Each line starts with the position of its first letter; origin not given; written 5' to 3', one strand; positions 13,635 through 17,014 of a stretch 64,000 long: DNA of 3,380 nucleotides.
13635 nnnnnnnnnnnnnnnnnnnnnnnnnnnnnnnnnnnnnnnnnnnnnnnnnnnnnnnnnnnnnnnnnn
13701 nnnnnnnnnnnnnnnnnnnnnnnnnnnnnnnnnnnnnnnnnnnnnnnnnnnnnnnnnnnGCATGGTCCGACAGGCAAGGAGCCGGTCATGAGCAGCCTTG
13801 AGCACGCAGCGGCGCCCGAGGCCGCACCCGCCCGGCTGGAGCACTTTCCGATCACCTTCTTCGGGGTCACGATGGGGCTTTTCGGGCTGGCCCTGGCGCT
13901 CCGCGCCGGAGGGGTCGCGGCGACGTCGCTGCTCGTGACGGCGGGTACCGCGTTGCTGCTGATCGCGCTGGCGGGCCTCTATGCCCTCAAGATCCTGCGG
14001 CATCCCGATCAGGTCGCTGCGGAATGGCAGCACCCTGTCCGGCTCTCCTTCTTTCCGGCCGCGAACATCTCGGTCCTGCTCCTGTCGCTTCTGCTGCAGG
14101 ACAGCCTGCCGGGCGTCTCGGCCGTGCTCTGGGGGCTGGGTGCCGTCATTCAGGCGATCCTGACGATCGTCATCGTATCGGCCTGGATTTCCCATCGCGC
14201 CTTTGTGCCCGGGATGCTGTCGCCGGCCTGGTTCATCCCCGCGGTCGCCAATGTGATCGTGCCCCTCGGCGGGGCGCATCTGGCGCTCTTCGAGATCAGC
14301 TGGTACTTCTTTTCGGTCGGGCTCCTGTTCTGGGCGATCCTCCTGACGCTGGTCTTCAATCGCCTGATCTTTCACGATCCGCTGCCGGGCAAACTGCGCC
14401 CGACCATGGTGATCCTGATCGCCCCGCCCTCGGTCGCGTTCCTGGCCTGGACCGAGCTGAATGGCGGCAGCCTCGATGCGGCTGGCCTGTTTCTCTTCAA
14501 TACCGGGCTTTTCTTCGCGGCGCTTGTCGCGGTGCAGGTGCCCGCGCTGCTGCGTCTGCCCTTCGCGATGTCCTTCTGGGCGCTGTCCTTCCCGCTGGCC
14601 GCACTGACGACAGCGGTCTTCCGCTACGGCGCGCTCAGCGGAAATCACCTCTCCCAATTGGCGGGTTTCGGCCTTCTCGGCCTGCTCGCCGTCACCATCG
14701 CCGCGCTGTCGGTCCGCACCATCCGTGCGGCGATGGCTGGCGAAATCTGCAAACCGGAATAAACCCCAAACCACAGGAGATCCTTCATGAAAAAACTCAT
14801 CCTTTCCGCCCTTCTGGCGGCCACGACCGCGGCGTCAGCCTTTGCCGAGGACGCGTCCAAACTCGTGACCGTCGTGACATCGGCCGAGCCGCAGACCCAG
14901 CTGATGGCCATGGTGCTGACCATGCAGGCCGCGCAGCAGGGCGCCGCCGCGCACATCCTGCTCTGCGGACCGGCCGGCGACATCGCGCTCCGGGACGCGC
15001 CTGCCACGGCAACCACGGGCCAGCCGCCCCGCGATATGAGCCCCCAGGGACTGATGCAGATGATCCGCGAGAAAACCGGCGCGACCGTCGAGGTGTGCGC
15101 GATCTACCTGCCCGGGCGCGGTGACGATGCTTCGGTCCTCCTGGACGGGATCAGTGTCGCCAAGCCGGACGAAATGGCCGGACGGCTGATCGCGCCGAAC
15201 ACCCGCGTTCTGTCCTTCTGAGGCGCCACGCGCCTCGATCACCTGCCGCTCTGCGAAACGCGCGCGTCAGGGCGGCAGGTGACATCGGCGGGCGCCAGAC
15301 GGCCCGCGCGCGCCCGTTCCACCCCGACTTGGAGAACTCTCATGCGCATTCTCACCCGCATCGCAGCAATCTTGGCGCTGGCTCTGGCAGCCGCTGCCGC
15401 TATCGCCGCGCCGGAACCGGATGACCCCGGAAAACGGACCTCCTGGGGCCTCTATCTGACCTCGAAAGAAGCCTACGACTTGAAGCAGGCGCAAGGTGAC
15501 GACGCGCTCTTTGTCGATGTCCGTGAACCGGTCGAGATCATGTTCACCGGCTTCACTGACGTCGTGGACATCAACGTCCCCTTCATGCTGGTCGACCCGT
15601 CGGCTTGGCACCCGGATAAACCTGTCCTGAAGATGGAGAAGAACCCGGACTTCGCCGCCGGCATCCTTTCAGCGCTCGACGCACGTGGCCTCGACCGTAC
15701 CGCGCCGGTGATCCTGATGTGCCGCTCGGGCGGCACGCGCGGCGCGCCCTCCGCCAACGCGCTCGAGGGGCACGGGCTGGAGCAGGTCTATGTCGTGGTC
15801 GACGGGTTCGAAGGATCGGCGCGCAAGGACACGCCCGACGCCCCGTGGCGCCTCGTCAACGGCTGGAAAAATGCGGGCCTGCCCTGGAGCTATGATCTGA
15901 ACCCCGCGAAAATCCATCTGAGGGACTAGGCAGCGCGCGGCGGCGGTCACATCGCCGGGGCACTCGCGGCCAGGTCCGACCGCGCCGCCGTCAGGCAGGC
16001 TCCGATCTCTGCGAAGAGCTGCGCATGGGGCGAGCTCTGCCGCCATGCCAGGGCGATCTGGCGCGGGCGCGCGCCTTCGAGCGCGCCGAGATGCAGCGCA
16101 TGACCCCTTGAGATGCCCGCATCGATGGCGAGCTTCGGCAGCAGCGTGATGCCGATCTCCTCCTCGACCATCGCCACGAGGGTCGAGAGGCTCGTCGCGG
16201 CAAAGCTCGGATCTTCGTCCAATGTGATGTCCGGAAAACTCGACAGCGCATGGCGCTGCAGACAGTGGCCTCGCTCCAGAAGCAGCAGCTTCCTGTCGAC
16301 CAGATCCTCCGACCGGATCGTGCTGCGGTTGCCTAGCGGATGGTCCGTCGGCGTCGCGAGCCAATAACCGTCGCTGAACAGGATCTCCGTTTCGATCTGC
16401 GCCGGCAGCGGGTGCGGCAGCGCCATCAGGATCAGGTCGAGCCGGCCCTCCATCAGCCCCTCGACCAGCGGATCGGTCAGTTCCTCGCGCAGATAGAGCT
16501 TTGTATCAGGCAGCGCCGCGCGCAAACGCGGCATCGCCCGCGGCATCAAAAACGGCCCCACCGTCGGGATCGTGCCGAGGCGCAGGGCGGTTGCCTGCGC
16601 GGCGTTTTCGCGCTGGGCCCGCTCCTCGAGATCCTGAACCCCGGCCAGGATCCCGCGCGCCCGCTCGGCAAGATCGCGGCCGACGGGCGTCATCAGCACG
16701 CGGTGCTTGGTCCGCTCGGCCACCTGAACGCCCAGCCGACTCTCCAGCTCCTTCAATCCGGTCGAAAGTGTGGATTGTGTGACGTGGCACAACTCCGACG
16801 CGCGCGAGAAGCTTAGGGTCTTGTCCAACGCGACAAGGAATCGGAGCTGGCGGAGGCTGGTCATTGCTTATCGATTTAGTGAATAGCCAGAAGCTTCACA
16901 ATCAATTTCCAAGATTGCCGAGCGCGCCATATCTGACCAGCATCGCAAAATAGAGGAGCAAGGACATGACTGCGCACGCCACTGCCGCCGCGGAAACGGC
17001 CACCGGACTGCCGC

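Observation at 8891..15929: cydABX runs without a break into a Tat-exported SQR and sulfur-handling genes: a possible self-contained sulfide-to-oxygen respiratory module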

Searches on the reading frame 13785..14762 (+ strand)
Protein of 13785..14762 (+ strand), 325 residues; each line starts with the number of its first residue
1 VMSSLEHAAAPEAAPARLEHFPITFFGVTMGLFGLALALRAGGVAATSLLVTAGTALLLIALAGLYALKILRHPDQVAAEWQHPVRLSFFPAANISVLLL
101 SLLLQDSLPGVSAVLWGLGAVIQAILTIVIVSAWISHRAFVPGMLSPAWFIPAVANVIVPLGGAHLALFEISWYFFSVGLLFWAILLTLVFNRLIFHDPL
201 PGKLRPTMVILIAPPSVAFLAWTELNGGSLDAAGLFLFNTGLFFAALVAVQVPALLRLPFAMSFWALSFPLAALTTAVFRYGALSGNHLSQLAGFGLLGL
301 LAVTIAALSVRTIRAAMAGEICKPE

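Call 4: search_protein_families(library=pfam, proteins=[window:13785-14762:+])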
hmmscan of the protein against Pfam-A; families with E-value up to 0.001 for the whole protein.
window:13785-14762:+ (325 aa): 1 family
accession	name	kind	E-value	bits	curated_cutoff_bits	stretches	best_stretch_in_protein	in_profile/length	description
PF03595.22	SLAC1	-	1.2e-51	176.2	27.9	1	20-313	1-331/331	Voltage-dependent anion channel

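Call 7: search_protein_families(library=ncbifam, proteins=[window:13785-14762:+], max_evalue=0.01)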
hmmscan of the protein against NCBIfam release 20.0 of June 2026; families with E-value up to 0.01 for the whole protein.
window:13785-14762:+ (325 aa): 2 families
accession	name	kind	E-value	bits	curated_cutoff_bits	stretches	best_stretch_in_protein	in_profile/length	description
TIGR00816.1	tdt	subfamily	3.3e-40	138.4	237.25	1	21-319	1-320/320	tellurite-resistance/dicarboxylate transporter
NF008032.0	PRK10764.1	equivalog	2.3e-36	125.7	342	1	19-321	7-314/328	dicarboxylate transporter/tellurite-resistance protein TehA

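Call 85: search_solved_structures(query=window:13788-14762:+, max_evalue=0.01)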
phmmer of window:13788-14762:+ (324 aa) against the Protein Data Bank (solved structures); distinct sequences matched with E-value up to 0.01: 16.
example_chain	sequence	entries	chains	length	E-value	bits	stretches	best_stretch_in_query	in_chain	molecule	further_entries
9m7r_A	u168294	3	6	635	2.3e-24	89.6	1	19-315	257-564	S-type anion channel SLAH3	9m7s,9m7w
9m7s_C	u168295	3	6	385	1.2e-18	70.9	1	58-281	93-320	S-type anion channel SLAH1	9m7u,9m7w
3m72_A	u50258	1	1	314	4.7e-18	68.9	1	20-289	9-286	Tellurite resistance protein tehA homolog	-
7en0_A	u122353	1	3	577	1.1e-15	61.2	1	17-312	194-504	SLow Anion Channel 1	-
3m71_A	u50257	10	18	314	1.2e-15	60.9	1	20-289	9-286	Tellurite resistance protein tehA homolog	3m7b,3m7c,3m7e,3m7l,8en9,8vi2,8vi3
4ycr_A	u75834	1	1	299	3.5e-15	59.4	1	21-287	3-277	Tellurite resistance protein TehA homolog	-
3m76_A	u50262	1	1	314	4e-15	59.3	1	21-289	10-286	Tellurite resistance protein tehA homolog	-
3m74_A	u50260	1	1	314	8.9e-15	58.1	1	20-289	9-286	Tellurite resistance protein tehA homolog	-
3m75_A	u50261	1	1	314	1.1e-14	57.9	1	20-289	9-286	Tellurite resistance protein tehA homolog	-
3m73_A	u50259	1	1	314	1.5e-14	57.4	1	20-289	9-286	Tellurite resistance protein tehA homolog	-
3m77_A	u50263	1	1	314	4.8e-14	55.7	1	21-289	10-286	Tellurite resistance protein tehA homolog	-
3m78_A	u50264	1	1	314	5.7e-14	55.5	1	21-289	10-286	Tellurite resistance protein tehA homolog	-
7wnq_A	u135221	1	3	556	1e-13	54.7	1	17-315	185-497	Guard cell S-type anion channel SLAC1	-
8j1e_A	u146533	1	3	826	2.6e-13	53.3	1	17-315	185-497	Guard cell S-type anion channel SLAC1,Green fluorescent protein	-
8gw6_A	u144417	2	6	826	2.6e-13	53.3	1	17-315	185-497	Guard cell S-type anion channel SLAC1,Green fluorescent protein (Fragment)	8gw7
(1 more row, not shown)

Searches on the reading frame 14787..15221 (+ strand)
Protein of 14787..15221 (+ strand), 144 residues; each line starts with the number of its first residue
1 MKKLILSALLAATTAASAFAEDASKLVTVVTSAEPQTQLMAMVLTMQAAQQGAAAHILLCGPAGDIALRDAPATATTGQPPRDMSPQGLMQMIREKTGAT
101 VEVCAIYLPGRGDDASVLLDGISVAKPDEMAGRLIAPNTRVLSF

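Call 4: search_protein_families(library=pfam, proteins=[window:14787-15221:+])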
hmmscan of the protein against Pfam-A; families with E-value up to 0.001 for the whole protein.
window:14787-15221:+ (144 aa): 0 families

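Call 7: search_protein_families(library=ncbifam, proteins=[window:14787-15221:+], max_evalue=0.01)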
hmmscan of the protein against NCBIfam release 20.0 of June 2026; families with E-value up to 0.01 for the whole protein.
window:14787-15221:+ (144 aa): 1 family
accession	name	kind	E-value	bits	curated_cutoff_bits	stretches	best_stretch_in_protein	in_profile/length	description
TIGR04044.1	MSMEG_0572_fam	equivalog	0.00072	19.3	109.85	1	23-131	31-140/159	MSMEG_0572/Sll0783 family nitrogen starvation response protein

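Call 39: search_protein_families(library=pfam, alignment_id=A3, max_evalue=5)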
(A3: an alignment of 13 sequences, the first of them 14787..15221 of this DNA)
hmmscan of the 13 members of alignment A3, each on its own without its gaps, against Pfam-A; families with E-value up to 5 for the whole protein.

A. member 1, window:14787-15221:+ (144 aa): 1 family
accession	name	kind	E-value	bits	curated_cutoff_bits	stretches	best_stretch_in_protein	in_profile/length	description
PF22371.1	P7_N_core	-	0.13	12.8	27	1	5-47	34-76/108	Core protein P7, N-terminal core domain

B. families by the number of members that match (of 13 scanned): 4 families
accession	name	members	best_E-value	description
PF02635.20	DsrE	3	0.0064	DsrE/DsrF-like family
PF22371.1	P7_N_core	1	0.13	Core protein P7, N-terminal core domain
PF16956.11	Porin_7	1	0.75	Putative general bacterial porin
PF08139.17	LPAM_1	1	1.3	Prokaryotic membrane lipoprotein lipid attachment site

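Call 40: find_homologous_proteins(query=window:14787-15221:+, max_evalue=0.001)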
Query window:14787-15221:+ (144 aa): 2261 proteins with E <= 0.001 among 2587 candidates; the best 120 are listed.
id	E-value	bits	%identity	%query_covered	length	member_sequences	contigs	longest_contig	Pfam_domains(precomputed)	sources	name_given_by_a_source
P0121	9.4e-83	292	100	100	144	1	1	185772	-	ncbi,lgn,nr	ncbi:MAG: hypothetical protein NXH97_20250 [Rhodobacteraceae bacterium]|nr:hypothetical protein [Par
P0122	1.0e-81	289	99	100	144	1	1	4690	-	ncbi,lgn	ncbi:MAG: hypothetical protein AAGC86_18045 [Pseudomonadota bacterium]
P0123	3.7e-81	287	99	100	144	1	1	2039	-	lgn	-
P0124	2.4e-80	285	98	100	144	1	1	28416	-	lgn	-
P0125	1.4e-77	276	93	100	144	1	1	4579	-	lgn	-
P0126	8.2e-77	273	92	100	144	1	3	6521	-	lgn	-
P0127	4.4e-71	255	98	88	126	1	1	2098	-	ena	-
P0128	5.2e-69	248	83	100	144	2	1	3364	-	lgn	-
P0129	9.2e-69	247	83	100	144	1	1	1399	-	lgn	-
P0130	2.6e-68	246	84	100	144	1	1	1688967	-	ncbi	-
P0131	7.8e-68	244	81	100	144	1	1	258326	-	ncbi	-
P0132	1.4e-67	243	83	100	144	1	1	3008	-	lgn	-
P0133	1.6e-67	243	82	100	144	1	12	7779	-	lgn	-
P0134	2.0e-67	243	81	100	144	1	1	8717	-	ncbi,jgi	-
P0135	3.2e-67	242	82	100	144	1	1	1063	-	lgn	-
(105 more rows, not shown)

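Call 43: find_encoding_contigs(protein=P0121, flank=10000, max_places=3)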
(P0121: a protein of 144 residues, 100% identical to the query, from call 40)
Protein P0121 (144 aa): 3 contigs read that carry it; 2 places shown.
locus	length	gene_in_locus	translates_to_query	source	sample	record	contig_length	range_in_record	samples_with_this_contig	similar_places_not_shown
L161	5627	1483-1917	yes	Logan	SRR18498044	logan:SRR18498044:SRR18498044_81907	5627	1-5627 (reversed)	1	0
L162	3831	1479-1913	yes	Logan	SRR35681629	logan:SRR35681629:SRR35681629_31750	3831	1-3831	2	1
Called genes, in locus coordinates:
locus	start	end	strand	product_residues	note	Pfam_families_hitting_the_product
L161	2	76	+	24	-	?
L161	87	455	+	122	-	PF17336:DUF5368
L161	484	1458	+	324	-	PF03595:SLAC1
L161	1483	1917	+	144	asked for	-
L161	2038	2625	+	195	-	PF00581:Rhodanese (faint)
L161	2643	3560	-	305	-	PF00126:HTH_1, PF03466:LysR_substrate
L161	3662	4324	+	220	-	PF00578:AhpC-TSA, PF08534:Redoxin, PF10417:1-cysPrx_C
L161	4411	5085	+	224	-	PF00027:cNMP_binding, PF25213:HVO_A0261_N (weak), PF13545:HTH_Crp_2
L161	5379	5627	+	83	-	?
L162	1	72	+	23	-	?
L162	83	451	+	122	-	PF17336:DUF5368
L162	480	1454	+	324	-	PF03595:SLAC1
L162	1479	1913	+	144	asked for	-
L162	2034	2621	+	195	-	PF00581:Rhodanese (faint)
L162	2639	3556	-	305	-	PF00126:HTH_1, PF03466:LysR_substrate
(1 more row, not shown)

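Call 48: predict_structure(alignment_id=A4)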
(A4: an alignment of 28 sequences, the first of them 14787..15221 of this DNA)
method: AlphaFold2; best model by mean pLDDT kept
length: 144 residues; sequences in the alignment: 28
mean_pLDDT: 74.2   pTM: 0.66
mean pLDDT of the five models: 74.2, 66.3, 57.8, 50.1, 46.4
residues with pLDDT >= 90: 12; 70-90: 83; 50-70: 35; < 50: 14
segments of 3 or more residues with pLDDT < 50: 17-21, 74-81
pLDDT, mean of each block of 10 residues (from residue 1): 55 52 79 84 87 88 74 48 66 83 72 73 84 89 89
secondary structure, 60 per line:
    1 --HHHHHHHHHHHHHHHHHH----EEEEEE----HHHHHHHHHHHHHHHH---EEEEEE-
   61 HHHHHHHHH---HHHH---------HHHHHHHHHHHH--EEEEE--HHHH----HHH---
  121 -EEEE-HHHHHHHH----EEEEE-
elements in order: H3-20 E25-30 H35-50 E54-59 H61-69 H73-76 H86-97 E100-104 H107-110 E122-125 H127-134 E139-143

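Call 54: fold_search(model_id=the predicted structure, library=pdb)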
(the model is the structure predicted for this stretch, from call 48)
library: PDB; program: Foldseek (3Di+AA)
matches with E <= 10: 1067; with E <= 0.001: 9
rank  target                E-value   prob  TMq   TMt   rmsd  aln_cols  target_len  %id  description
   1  1jx7_A                1.7e-07  1.00  0.63  0.76   3.6       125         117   21  Crystal structure of ychN protein from E.coli (released 2002-09-07)
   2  3pnx_A                1.7e-05  1.00  0.62  0.56   6.6       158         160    9  Crystal structure of a putative sulfurtransferase dsrE (Swol_2425) from Syntrophomonas wolfei str. Goettingen at 1.92  (released 2010-12-15)
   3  3mc3                  2.0e-05  1.00  0.60  0.70   3.8       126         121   14  Crystal structure of DsrE/DsrF-like family protein (NP_342589.1) from SULFOLOBUS SOLFATARICUS at 1.49 A resolution (released 2010-05-19)
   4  2qs7_A                3.3e-05  1.00  0.62  0.64   4.9       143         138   17  CRYSTAL STRUCTURE OF a putative oxidoreductase of the DsrE/DsrF-like family (SSO1126) FROM SULFOLOBUS SOLFATARICUS P2  (released 2007-08-21)
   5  3pnx_B                3.3e-05  1.00  0.62  0.57   6.6       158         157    9  Crystal structure of a putative sulfurtransferase dsrE (Swol_2425) from Syntrophomonas wolfei str. Goettingen at 1.92  (released 2010-12-15)
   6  2hy5_B                1.3e-04  1.00  0.60  0.65   5.3       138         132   14  Crystal structure of DsrEFH (released 2006-09-19)
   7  1l1s                  3.5e-04  1.00  0.60  0.75   3.2       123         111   13  Structure of Protein of Unknown Function MTH1491 from Methanobacterium thermoautotrophicum (released 2002-05-29)
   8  2pd2_A                4.8e-04  1.00  0.57  0.72   3.5       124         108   12  Crystal structure of (ST0148) conserved hypothetical from Sulfolobus Tokodaii Strain7 (released 2007-10-02)
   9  2fb6                  6.2e-04  1.00  0.59  0.71   3.4       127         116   16  Structure of Conserved Protein of Unknown Function BT1422 from Bacteroides thetaiotaomicron (released 2006-01-24)
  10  8uja_A                1.2e-03  1.00  0.58  0.74   3.4       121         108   16  T33-fn10 - Designed Tetrahedral Protein Cage Using Fragment-based Hydrogen Bond Networks (released 2024-03-06)
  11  2hy5_C                2.0e-03  1.00  0.48  0.64   4.3       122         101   16  Crystal structure of DsrEFH (released 2006-09-19)
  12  4ahp_A                1.4e-02  0.69  0.30  0.18   9.4       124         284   16  Crystal Structure of Wild Type N-acetylneuraminic acid lyase from Staphylococcus aureus (released 2013-01-23)
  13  4b40_C                2.1e-02  0.66  0.29  0.09   8.5       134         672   13  Probing the active center of catalase-phenol oxidase from Scytalidium thermophilum (released 2013-04-10)
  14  7ji4                  3.8e-02  0.20  0.24  0.25  10.7       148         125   11  Universal stress protein (USP) domain of KdpD histidine kinase in complex with second messenger c-di-AMP (released 2021-05-26)
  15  6m8t                  4.0e-02  0.30  0.24  0.19  10.8       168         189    8  Crystal structure of UbiX-like FMN prenyltransferase AF1214 from Archaeoglobus fulgidus, FMN complex (released 2020-02-26)
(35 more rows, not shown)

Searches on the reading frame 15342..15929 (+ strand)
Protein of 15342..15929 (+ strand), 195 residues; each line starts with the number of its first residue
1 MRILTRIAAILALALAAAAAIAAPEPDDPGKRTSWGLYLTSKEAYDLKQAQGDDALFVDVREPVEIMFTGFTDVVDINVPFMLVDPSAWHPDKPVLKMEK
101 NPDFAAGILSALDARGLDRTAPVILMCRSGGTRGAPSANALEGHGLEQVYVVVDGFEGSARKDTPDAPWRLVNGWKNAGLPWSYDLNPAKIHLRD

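Call 4: search_protein_families(library=pfam, proteins=[window:15342-15929:+])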
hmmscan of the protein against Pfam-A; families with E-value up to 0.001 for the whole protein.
window:15342-15929:+ (195 aa): 1 family
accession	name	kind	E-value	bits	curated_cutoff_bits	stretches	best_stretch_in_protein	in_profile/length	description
PF00581.25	Rhodanese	-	1.8e-05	25.5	22.2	1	45-158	3-98/102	Rhodanese-like domain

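Call 7: search_protein_families(library=ncbifam, proteins=[window:15342-15929:+], max_evalue=0.01)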
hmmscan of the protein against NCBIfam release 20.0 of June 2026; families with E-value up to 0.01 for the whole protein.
window:15342-15929:+ (195 aa): 2 families
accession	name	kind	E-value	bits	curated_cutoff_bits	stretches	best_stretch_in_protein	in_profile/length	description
NF006444.0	PRK08762.1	equivalog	0.00056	18.6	449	1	115-162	64-110/387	molybdopterin-synthase adenylyltransferase MoeB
NF001195.0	PRK00162.1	equivalog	0.0014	18.9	102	0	118-163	56-100/108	thiosulfate sulfurtransferase GlpE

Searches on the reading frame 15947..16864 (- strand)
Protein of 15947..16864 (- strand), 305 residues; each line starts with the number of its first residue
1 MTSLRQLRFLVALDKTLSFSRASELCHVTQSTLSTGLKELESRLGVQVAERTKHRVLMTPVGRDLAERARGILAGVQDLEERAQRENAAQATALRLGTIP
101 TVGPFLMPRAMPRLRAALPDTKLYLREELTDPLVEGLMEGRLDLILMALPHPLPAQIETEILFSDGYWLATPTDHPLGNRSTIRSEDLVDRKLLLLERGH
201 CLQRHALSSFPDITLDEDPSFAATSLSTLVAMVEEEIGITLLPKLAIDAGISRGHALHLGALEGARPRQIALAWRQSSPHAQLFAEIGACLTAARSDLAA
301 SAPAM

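Call 4: search_protein_families(library=pfam, proteins=[window:15947-16864:-])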
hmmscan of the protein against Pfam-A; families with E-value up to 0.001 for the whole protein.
window:15947-16864:- (305 aa): 2 families
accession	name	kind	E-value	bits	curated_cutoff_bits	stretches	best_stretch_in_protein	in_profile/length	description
PF03466.25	LysR_substrate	-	4.5e-35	121.4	28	1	91-286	5-199/209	LysR substrate binding domain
PF00126.33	HTH_1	-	2.5e-17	63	26.6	1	4-63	1-60/60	Bacterial regulatory helix-turn-helix protein, lysR family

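Call 7: search_protein_families(library=ncbifam, proteins=[window:15947-16864:-], max_evalue=0.01)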
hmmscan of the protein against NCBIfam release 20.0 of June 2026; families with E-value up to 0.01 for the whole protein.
window:15947-16864:- (305 aa): 51 families (the best 25 are shown)
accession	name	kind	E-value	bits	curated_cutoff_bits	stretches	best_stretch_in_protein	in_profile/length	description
NF008361.0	PRK11151.1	equivalog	3.6e-63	213.7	329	1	4-290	3-288/305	DNA-binding transcriptional regulator OxyR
NF050018.1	StrsTransRegOxyRFcella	equivalog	1.1e-45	156.4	500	1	5-290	4-284/289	oxidative stress transcriptional regulator OxyR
NF053705.1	TransRegGltCGpos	equivalog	6.3e-31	107.7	350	1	4-250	3-249/300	glutamate biosynthesis transcriptional regulator GltC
NF007385.0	PRK09906.1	equivalog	8.2e-30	104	356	1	4-246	3-245/296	DNA-binding transcriptional regulator HcaR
NF008416.0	PRK11242.1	equivalog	5e-29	101.6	277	1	4-278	3-274/300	transcriptional regulator CynR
NF040786.1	LysR_Sec_metab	equivalog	8.3e-28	97.2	250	1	4-285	3-288/298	selenium metabolism-associated LysR family transcriptional regulator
NF045775.1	acetoin_reg_AlsR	exception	1e-25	90.8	430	1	4-245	3-245/290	acetoin biosynthesis transcriptional regulator AlsR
TIGR02424.1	TF_pcaQ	equivalog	1.7e-24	86.3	303.8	1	4-215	5-217/300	pca operon transcription factor PcaQ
NF040889.1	trans_reg_YeiE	equivalog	4.1e-24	85.3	480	1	3-259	4-254/288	DNA-binding transcriptional regulator YeiE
NF047520.1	trans_act_CidR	equivalog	4.9e-24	85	415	1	4-276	3-273/292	cidABC operon transcriptional activator CidR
NF045990.1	TransRegCbbRRhodb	equivalog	4.1e-23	81.9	450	1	3-200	7-204/304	LysR family regulator CbbR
NF007439.0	PRK09986.1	equivalog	1.3e-21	77.2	290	1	2-244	7-251/296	LysR family transcriptional regulator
NF052633.1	LysR_TF_PsrA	exception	2.1e-21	76.2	540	1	12-249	15-251/297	L-proline-binding transcription factor PsrA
TIGR03339.1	phn_lysR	subfamily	2.3e-20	73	341.1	1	6-247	1-238/279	aminoethylphosphonate catabolism associated LysR family transcriptional regulator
NF047711.1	PutUtilRegPtrR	equivalog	6e-20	71.5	400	1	4-283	3-275/283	putrescine utilization regulator PtrR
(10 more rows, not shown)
